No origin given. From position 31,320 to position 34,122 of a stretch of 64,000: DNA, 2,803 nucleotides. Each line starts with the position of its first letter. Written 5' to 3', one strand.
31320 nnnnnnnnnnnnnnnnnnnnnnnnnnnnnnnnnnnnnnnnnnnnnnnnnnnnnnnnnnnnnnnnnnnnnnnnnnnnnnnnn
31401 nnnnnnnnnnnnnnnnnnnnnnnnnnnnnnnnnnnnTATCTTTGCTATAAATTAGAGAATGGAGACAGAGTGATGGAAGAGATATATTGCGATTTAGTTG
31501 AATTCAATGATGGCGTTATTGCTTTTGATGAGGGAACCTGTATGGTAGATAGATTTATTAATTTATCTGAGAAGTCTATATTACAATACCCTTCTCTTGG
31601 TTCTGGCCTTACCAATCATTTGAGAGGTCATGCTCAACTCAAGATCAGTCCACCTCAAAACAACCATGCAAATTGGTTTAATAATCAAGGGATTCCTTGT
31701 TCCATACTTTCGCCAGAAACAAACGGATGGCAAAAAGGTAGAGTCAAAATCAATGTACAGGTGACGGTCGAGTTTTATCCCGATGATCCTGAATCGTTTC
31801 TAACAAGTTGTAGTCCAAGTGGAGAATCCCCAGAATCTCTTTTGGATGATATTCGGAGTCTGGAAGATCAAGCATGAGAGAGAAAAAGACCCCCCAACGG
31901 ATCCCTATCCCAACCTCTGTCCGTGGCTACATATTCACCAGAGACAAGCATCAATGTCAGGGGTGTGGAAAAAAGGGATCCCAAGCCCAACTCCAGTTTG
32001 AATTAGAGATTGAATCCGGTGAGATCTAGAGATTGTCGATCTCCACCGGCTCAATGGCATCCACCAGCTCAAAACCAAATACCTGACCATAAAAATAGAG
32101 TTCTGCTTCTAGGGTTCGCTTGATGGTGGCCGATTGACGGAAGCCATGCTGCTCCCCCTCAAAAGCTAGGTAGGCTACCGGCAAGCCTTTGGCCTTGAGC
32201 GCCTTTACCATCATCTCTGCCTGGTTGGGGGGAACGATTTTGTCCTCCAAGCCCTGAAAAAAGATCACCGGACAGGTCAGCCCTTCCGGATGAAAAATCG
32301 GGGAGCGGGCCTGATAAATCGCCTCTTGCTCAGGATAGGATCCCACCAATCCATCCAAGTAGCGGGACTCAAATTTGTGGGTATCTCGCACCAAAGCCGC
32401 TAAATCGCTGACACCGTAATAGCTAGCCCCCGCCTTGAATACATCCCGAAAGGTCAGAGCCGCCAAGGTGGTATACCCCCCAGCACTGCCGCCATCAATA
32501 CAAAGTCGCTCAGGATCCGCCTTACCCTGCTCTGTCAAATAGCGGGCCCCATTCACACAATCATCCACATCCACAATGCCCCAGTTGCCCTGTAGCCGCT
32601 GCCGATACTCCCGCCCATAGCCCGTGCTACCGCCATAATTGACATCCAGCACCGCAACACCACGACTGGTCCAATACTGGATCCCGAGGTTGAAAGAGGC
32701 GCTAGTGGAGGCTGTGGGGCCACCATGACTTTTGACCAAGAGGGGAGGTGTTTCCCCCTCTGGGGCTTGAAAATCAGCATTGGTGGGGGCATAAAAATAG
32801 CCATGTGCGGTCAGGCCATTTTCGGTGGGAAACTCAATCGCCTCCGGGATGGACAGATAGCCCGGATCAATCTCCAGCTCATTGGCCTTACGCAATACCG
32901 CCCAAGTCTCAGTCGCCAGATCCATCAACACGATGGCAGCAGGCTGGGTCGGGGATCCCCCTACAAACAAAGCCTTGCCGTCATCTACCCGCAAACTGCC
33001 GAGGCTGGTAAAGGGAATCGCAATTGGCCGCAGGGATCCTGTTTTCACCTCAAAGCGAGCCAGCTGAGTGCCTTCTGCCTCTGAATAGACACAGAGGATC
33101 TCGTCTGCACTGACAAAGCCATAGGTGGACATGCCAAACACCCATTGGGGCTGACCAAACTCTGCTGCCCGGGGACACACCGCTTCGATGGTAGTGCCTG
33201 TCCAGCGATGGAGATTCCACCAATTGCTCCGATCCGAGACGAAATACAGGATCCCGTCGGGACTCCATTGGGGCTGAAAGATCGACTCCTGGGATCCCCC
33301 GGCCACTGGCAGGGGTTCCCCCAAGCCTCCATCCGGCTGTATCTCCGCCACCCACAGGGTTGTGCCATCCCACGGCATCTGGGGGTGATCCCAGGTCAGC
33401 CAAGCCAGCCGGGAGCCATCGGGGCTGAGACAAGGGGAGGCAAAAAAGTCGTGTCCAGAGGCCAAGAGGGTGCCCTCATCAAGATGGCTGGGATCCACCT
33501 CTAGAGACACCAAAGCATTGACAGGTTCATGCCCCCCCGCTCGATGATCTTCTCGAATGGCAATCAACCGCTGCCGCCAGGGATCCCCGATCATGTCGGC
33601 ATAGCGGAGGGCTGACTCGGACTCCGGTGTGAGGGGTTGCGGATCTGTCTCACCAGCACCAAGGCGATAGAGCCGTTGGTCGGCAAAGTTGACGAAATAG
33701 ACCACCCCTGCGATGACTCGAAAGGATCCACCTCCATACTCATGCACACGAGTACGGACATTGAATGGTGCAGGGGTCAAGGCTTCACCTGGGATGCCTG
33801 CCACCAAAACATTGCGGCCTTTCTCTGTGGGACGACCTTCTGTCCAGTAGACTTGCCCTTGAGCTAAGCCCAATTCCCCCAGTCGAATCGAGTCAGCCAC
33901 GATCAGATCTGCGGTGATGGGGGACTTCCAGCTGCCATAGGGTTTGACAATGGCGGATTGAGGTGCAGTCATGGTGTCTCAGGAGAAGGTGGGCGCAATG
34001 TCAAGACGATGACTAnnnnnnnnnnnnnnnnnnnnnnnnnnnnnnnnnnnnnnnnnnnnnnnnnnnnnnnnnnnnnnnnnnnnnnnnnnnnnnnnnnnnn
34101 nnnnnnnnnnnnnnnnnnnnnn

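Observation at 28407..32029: Candidate undescribed system: dynamin-like GTPase + two KGK-type small proteins + (eroded) HNH nuclease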

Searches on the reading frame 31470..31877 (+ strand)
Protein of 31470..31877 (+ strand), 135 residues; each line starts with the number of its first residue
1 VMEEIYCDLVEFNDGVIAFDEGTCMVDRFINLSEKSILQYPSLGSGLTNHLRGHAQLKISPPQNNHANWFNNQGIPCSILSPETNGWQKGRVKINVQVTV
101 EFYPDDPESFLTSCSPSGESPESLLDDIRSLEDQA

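Call 3: search_protein_families(library=pfam, proteins=[window:31470-31877:+], max_evalue=0.1)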
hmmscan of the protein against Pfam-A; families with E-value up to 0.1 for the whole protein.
window:31470-31877:+ (135 aa): 1 family
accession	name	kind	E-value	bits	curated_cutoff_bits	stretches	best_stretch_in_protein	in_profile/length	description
PF08872.15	KGK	-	1.2e-20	74.6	25.6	1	11-130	7-117/119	KGK domain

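Call 4: search_protein_families(library=padloc, proteins=[window:31470-31877:+], max_evalue=1)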
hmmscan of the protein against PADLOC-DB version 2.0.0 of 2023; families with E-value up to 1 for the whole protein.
window:31470-31877:+ (135 aa): 0 families

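Call 5: search_protein_families(library=ncbifam, proteins=[window:31470-31877:+], max_evalue=0.1)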
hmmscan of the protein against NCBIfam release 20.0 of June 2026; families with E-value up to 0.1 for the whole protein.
window:31470-31877:+ (135 aa): 0 families

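Call 30: find_homologous_proteins(query=window:31470-31874:+, max_evalue=0.001)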
Query window:31470-31874:+ (135 aa): 5 proteins with E <= 0.001 among 7 candidates.
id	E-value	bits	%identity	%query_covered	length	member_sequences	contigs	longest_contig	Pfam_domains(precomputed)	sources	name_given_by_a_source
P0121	5.1e-77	274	89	99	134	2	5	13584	PF08872.16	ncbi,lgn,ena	-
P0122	1.9e-43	166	59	99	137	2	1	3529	PF08872.16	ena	-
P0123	4.2e-29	119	47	99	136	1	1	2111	PF08872.16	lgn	-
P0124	5.1e-29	119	45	98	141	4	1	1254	PF08872.16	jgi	jgi:hypothetical protein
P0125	1.5e-27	114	43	99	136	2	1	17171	PF08872.16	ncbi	ncbi:MAG: KGK domain-containing protein [Cyanobacteriota bacterium]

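Call 44: search_solved_structures(query=A2, max_evalue=1)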
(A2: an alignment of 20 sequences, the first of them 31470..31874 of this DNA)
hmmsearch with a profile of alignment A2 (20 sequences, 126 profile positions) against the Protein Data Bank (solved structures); distinct sequences matched with E-value up to 1: 0.
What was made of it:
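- Tried and rejected: A profile search of PDB sequences was also empty (call 44).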

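Call 53: predict_structure(alignment_id=A4)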
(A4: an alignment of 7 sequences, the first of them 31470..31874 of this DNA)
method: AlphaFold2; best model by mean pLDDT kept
length: 135 residues; sequences in the alignment: 7
mean_pLDDT: 61.1   pTM: 0.47
mean pLDDT of the five models: 61.1, 60.8, 57.8, 52.3, 49.3
residues with pLDDT >= 90: 0; 70-90: 53; 50-70: 40; < 50: 42
segments of 3 or more residues with pLDDT < 50: 48-69, 114-123
pLDDT, mean of each block of 10 residues (from residue 1): 65 81 77 64 50 37 42 73 80 62 72 49 51 48
secondary structure, 60 per line:
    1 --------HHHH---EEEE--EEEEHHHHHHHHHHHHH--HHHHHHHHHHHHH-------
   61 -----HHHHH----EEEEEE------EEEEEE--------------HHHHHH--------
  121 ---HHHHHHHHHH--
elements in order: H9-12 E16-19 E22-25 H26-38 H41-53 H66-70 E75-80 E87-92 H107-112 H124-133

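Call 61: fold_search(model_id=the predicted structure, library=pdb)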
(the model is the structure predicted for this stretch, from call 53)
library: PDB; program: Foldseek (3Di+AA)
matches with E <= 10: 933; with E <= 0.001: 0
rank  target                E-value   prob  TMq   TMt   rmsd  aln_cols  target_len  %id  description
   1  8slb_H                2.3e+00  0.06  0.14  0.10   7.2        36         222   14  X-ray structure of CorA N-terminal domain in complex with conformation-specific synthetic antibody C12 (released 2023-06-07)
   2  5ls6_A                2.5e+00  0.03  0.15  0.05  21.6        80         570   16  Structure of Human Polycomb Repressive Complex 2 (PRC2) with inhibitor (released 2017-02-22)
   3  5ukr_H                2.6e+00  0.08  0.16  0.11   4.2        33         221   18  Structure of unliganded anti-gp120 CD4bs antibody DH522.2 Fab in complex with a gp120 core (released 2017-12-06)
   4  6mnq_H                2.8e+00  0.07  0.16  0.11   4.1        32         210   19  Rhesus macaque anti-HIV V3 antibody DH727.2 with gp120 V3 ZAM18 peptide (released 2019-07-24)
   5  6xm2_D                3.0e+00  0.07  0.16  0.11   4.0        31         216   13  The structure of the 4A11.v7 antibody in complex with human TGFb2 (released 2021-07-07)
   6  6c12_B                3.0e+00  0.05  0.14  0.05   9.0        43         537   21  SDHA-SDHE complex (released 2018-03-07)
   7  3qeg_H                3.2e+00  0.08  0.17  0.12   4.0        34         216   15  Crystal structure of human N12-i2 Fab, an ADCC and neutralizing anti-HIV-1 Env antibody (released 2012-01-25)
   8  7duo_H                3.2e+00  0.06  0.15  0.11   4.1        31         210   16  Crystal structure of daratumumab fab and CD38 complex (released 2021-03-10)
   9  6rcq_A                3.2e+00  0.06  0.14  0.10   4.0        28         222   14  PfRH5-binding monoclonal antibody R5.011 (released 2019-06-26)
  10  4m5z_H                3.4e+00  0.08  0.17  0.11   3.9        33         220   15  Crystal structure of broadly neutralizing antibody 5J8 bound to 2009 pandemic influenza hemagglutinin, HA1 subunit (released 2013-09-25)
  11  9gu1_F                3.4e+00  0.07  0.16  0.11   3.7        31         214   16  Human adult muscle nAChR in resting state in nanodisc with alpha-bungarotoxin (released 2025-05-14)
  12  8d01_A                3.4e+00  0.06  0.17  0.12   4.1        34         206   15  The domain-swaped dimer of the HIV-1 CD4bs targeting antibody 21N13 (released 2023-12-13)
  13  9fy8_B                3.4e+00  0.06  0.15  0.11   4.1        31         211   16  L2A5 Fab in complex with STn-Thr (released 2025-02-12)
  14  4mwf_H                3.4e+00  0.06  0.14  0.09   3.9        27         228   15  Structure of Hepatitis C Virus Envelope Glycoprotein E2 core bound to broadly neutralizing antibody AR3C (released 2013-12-11)
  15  7a0w_C                3.4e+00  0.05  0.14  0.10   8.6        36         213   14  Structure of dimeric sodium proton antiporter NhaA, at pH 8.5, crystallized with chimeric Fab antibodies (released 2022-02-23)
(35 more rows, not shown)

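Call 62: search_protein_representatives(alignment_id=A4)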
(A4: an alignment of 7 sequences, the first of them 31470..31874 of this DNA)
Query: 7 sequences, 136 profile positions. Proteins with E-value up to 0.001 (for the whole library): 649; up to 1e-10: 81; up to 1e-30: 1. The best 150 are listed.
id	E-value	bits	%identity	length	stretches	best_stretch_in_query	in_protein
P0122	1.9e-62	225.4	-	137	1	1-136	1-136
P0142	8.5e-24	100.2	-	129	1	1-105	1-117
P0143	1.3e-20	90.0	-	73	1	61-136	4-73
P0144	1.8e-18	83.0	-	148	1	11-136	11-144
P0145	2.3e-18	82.7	-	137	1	12-132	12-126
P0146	2.9e-18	82.3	-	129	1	12-133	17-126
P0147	4.1e-18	81.8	-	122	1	6-108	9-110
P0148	7.6e-18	81.0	-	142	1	13-132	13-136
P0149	1.3e-17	80.2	-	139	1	12-135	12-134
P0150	8.6e-17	77.6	-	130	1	3-134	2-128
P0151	1.6e-15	73.5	-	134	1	11-134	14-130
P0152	3.6e-15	72.3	-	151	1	7-135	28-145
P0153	6.3e-15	71.5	-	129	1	3-134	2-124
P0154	1.6e-14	70.2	-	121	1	12-132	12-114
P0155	3.8e-14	69.0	-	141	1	4-135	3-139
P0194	1.1e-11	61.1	-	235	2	61-122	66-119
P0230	1.7e-10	57.2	-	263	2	54-131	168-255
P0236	3.3e-10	56.3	-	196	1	7-133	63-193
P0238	4.4e-10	55.8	-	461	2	62-108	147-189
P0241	5.2e-10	55.6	-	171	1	12-108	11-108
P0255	8.5e-10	54.9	-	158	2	48-132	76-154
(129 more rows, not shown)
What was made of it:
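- Tried and rejected: They were replaced by my own HMMs run on the fetched loci and by the exhaustive representative search (call 62).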

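Call 64: search_protein_families(library=pfam, proteins=[P0238, P0230, P0194, P0236, P0241, P0255], max_evalue=0.01)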
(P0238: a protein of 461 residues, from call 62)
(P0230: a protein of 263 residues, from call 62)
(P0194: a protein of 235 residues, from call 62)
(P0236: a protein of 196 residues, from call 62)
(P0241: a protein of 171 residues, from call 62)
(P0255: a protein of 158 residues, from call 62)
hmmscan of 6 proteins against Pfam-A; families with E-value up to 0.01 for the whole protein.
P0238 (461 aa): 1 family
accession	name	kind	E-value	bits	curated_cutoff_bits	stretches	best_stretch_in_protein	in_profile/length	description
PF08872.15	KGK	-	6.8e-23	81.8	25.6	2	125-197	34-107/119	KGK domain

P0230 (263 aa): 1 family
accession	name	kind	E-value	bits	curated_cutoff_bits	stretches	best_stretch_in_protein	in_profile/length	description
PF08872.15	KGK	-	6.8e-26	91.5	25.6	2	117-257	3-118/119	KGK domain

P0194 (235 aa): 1 family
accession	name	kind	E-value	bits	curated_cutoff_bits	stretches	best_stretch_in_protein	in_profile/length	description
PF08872.15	KGK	-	6.5e-34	117.4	25.6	2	135-231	10-118/119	KGK domain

P0236 (196 aa): 1 family
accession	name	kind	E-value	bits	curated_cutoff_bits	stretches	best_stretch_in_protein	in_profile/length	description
PF08872.15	KGK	-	1.3e-28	100.3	25.6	1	63-194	5-119/119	KGK domain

P0241 (171 aa): 1 family
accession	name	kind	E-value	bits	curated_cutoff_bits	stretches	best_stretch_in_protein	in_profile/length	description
PF08872.15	KGK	-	7.4e-25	88.1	25.6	1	3-111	2-102/119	KGK domain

P0255 (158 aa): 1 family
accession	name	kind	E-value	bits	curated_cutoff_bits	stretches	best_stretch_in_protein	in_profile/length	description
PF08872.15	KGK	-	1.5e-22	80.7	25.6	1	91-156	56-119/119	KGK domain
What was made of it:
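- Tried and rejected: Domain fusions of KGK that might hint at function: only tandem KGK proteins were found (call 64).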

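Call 77: predict_structure(alignment_id=A5)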
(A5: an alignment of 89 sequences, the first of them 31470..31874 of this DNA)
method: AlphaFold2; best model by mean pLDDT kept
length: 135 residues; sequences in the alignment: 89
mean_pLDDT: 86.7   pTM: 0.63
mean pLDDT of the five models: 86.7, 85.0, 84.3, 83.8, 82.8
residues with pLDDT >= 90: 88; 70-90: 27; 50-70: 15; < 50: 5
segments of 3 or more residues with pLDDT < 50: 118-122
pLDDT, mean of each block of 10 residues (from residue 1): 86 96 97 90 93 93 88 94 96 93 92 62 57 67
secondary structure, 60 per line:
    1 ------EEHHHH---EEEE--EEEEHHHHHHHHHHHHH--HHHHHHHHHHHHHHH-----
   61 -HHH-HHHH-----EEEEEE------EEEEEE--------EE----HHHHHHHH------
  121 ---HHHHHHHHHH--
elements in order: H9-12 E16-19 E22-25 H26-38 H41-55 H66-69 E75-80 E87-92 H107-114 H124-133
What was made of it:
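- In the AF2 model the tail is a separate helix after a low-confidence linker (call 77).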

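Call 82: fold_search(model_id=the predicted structure, library=pdb)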
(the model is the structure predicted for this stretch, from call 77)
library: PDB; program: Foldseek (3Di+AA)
matches with E <= 10: 22; with E <= 0.001: 0
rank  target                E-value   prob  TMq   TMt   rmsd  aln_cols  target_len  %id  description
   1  3kia_A                2.9e+00  0.04  0.14  0.07  11.8        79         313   19  Crystal structure of mannosyl-3-phosphoglycerate synthase from Rubrobacter xylanophilus (released 2010-11-03)
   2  3f1y_A                3.3e+00  0.04  0.15  0.08  12.2        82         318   20  Mannosyl-3-phosphoglycerate synthase from Rubrobacter xylanophilus (released 2009-11-03)
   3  5tuv_A                3.5e+00  0.03  0.16  0.19  17.2       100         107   13  Crystal structure of the E2F5-DP1-p107 ternary complex (released 2017-05-03)
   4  5tuv_D                4.0e+00  0.03  0.16  0.21  17.3        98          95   12  Crystal structure of the E2F5-DP1-p107 ternary complex (released 2017-05-03)
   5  7l4i_A                4.3e+00  0.04  0.14  0.05  14.0        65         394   17  Crystal structure of a substrate-trapping variant of PPM1H phosphatase (released 2021-08-04)
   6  9i05_Xl               4.3e+00  0.04  0.14  0.06   5.7        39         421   33  Cryo-EM structure of the large subunit of the mitochondrial ribosome from Toxoplasma gondii (released 2025-06-11)
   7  2ge8_A                5.2e+00  0.02  0.14  0.14  15.3        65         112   23  Structure of the C-terminal dimerization domain of infectious bronchitis virus nucleocapsid protein (released 2006-06-27)
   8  3o3p_B                5.5e+00  0.03  0.14  0.07  11.8        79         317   18  Crystal structure of R. xylanophilus MpgS in complex with GDP-Mannose (released 2010-11-03)
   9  7uy7_A                5.5e+00  0.02  0.16  0.05  17.0       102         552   13  Tetrahymena CST with Polymerase alpha-Primase (released 2022-07-13)
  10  5nue_B                5.9e+00  0.02  0.14  0.08  12.9        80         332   14  Cytosolic Malate Dehydrogenase 1 (peroxide-treated) (released 2018-02-28)
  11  4hv0_B                6.3e+00  0.03  0.16  0.23  17.4        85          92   13  Structure and Function of AvtR, a Novel Transcriptional Regulator from a Hyperthermophilic Archaeal Lipothrixvirus (released 2012-11-21)
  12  2aze_B                6.3e+00  0.02  0.16  0.20  20.6        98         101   13  Structure of the Rb C-terminal domain bound to an E2F1-DP1 heterodimer (released 2006-01-31)
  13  8xqw_F                7.2e+00  0.02  0.16  0.05  10.7        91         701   16  Cryo-EM structure of the Ycf2-FtsHi motor complex from Chlamydomonas reinhardtii in AMPPNP bound state (released 2024-09-11)
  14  5nuf_A                7.2e+00  0.02  0.14  0.08  12.9        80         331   14  Cytosolic Malate Dehydrogenase 1 (released 2018-01-10)
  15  7n0z_B                7.7e+00  0.03  0.14  0.05  14.1        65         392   17  Structure of PPM1H phosphatase with manganese ions at the active site (released 2021-08-04)
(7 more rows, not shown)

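Call 83: fold_search(model_id=the predicted structure, library=viral)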
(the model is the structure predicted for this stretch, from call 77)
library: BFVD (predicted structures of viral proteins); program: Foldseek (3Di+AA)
matches with E <= 10: 74; with E <= 0.001: 0
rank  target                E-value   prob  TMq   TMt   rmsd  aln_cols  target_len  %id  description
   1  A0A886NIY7            1.2e+00  0.06  0.14  0.09  21.4        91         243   14  (no name in the UniProt tables at hand)
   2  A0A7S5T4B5            1.8e+00  0.06  0.16  0.21  18.8        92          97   15  (no name in the UniProt tables at hand)
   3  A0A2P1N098            2.7e+00  0.08  0.16  0.32  19.5        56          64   23  (no name in the UniProt tables at hand)
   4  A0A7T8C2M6            2.7e+00  0.06  0.20  0.18  11.4        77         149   10  (no name in the UniProt tables at hand)
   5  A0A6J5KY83            2.7e+00  0.02  0.15  0.12  26.4       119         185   13  Lipoprotein [uncultured Caudovirales phage]
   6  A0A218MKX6            2.9e+00  0.05  0.15  0.25  19.3        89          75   10  Uncharacterized protein [uncultured virus]
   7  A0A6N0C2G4            2.9e+00  0.02  0.13  0.13  24.0        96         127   11  P2a (Fragment) [Southern bean mosaic virus]
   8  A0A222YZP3            3.1e+00  0.14  0.15  0.46   5.6        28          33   18  Uncharacterized protein [Streptomyces phage NootNoot]
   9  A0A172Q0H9            3.3e+00  0.08  0.20  0.14  14.1        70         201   10  Uncharacterized protein [Acinetobacter phage vB_AbaM_ME3]
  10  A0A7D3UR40            3.3e+00  0.02  0.13  0.09  19.8       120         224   15  (no name in the UniProt tables at hand)
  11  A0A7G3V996            3.5e+00  0.03  0.09  0.14  21.5        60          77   13  Uncharacterized protein [Gordonia Phage Barsten]
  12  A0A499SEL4            3.7e+00  0.05  0.13  0.14   9.1        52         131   10  (no name in the UniProt tables at hand)
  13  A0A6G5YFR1            4.0e+00  0.10  0.18  0.35   6.6        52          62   17  (no name in the UniProt tables at hand)
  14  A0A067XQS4            4.0e+00  0.04  0.15  0.22   8.7        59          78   19  (no name in the UniProt tables at hand)
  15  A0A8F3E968            4.0e+00  0.04  0.15  0.23  17.2        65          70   11  (no name in the UniProt tables at hand)
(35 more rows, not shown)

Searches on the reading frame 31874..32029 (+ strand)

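Call 3: search_protein_families(library=pfam, proteins=[window:31874-32029:+], max_evalue=0.1)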
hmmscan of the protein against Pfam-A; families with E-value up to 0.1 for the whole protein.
window:31874-32029:+ (51 aa): 0 families

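Call 4: search_protein_families(library=padloc, proteins=[window:31874-32029:+], max_evalue=1)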
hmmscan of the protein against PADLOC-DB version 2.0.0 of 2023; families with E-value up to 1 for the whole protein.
window:31874-32029:+ (51 aa): 0 families

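Call 5: search_protein_families(library=ncbifam, proteins=[window:31874-32029:+], max_evalue=0.1)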
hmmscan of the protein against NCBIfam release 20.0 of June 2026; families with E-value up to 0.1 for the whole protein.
window:31874-32029:+ (51 aa): 1 family
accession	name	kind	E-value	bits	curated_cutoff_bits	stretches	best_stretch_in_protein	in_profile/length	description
NF040563.1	guided_IscB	equivalog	0.0044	16.2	175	1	15-38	182-205/314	RNA-guided endonuclease IscB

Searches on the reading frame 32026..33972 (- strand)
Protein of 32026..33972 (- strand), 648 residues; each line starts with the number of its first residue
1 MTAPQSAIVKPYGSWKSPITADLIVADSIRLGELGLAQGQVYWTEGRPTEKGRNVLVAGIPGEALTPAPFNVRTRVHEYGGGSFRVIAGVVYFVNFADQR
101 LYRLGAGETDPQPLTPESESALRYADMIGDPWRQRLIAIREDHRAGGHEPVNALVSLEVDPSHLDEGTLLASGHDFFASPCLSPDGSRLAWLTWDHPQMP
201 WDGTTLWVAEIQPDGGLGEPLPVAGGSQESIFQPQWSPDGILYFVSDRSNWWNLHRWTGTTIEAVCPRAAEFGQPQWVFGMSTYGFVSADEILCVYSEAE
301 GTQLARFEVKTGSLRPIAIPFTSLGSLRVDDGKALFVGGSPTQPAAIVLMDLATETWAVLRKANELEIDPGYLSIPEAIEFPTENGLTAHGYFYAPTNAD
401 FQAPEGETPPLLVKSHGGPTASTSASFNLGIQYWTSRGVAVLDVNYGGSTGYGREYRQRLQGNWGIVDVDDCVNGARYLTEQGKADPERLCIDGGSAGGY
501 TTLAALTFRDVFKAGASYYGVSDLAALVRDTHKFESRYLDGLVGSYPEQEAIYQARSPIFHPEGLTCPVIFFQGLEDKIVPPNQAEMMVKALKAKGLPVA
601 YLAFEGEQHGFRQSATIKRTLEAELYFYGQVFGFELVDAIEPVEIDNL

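Call 3: search_protein_families(library=pfam, proteins=[window:32026-33972:-], max_evalue=0.1)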
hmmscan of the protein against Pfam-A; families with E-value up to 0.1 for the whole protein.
window:32026-33972:- (648 aa): 8 families
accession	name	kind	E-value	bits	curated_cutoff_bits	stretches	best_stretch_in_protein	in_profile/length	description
PF00326.27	Peptidase_S9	-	3.5e-51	174.1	22.6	1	426-633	2-211/213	Prolyl oligopeptidase family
PF20434.5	BD-FAE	-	1.2e-08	35.2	26.8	1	456-592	55-215/215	BD-FAE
PF01738.24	DLH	-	5.5e-08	33.1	21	1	476-615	85-192/217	Dienelactone hydrolase family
PF07676.18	PD40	-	3.1e-06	27.4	20.9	1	229-249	9-30/38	WD40-like Beta Propeller Repeat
PF07859.19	Abhydrolase_3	-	1.3e-05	25.5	25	1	469-611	49-208/210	alpha/beta hydrolase fold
PF00135.34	COesterase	-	0.00096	18.7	27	1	394-501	91-196/515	Carboxylesterase family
PF05448.18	AXE1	-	0.0054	16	21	0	395-519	67-207/321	Acetyl xylan esterase (AXE1)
PF02129.25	Peptidase_S15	-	0.02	15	23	0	548-605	204-256/262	X-Pro dipeptidyl-peptidase (S15 family)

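Call 81: search_protein_families(library=ncbifam, proteins=[window:32026-33972:-], max_evalue=0.00001)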
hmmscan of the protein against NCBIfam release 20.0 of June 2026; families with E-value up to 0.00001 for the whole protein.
window:32026-33972:- (648 aa): 5 families
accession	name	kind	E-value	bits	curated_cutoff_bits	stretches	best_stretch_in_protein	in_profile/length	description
NF053518.1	DipepPtdsDpp5Prph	equivalog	1.5e-15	56.8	900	1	234-610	253-632/655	dipeptidyl-peptidase Dpp5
NF052354.1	EstLipQMycob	equivalog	2e-12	46.4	700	1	466-625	216-390/418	esterase LipQ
NF033523.0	lasso_peptidase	equivalog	6.3e-10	38.4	400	1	302-614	304-619/638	Atxe2 family lasso peptide isopeptidase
NF050058.1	e_dPHAscl_type1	hypoth_equivalog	4.4e-09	36.2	150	1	468-593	84-205/276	extracellular catalytic domain type 1 short-chain-length polyhydroxyalkanoate depolymerase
NF007857.0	PRK10566.1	equivalog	7.6e-06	25.9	201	0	452-602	69-224/249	esterase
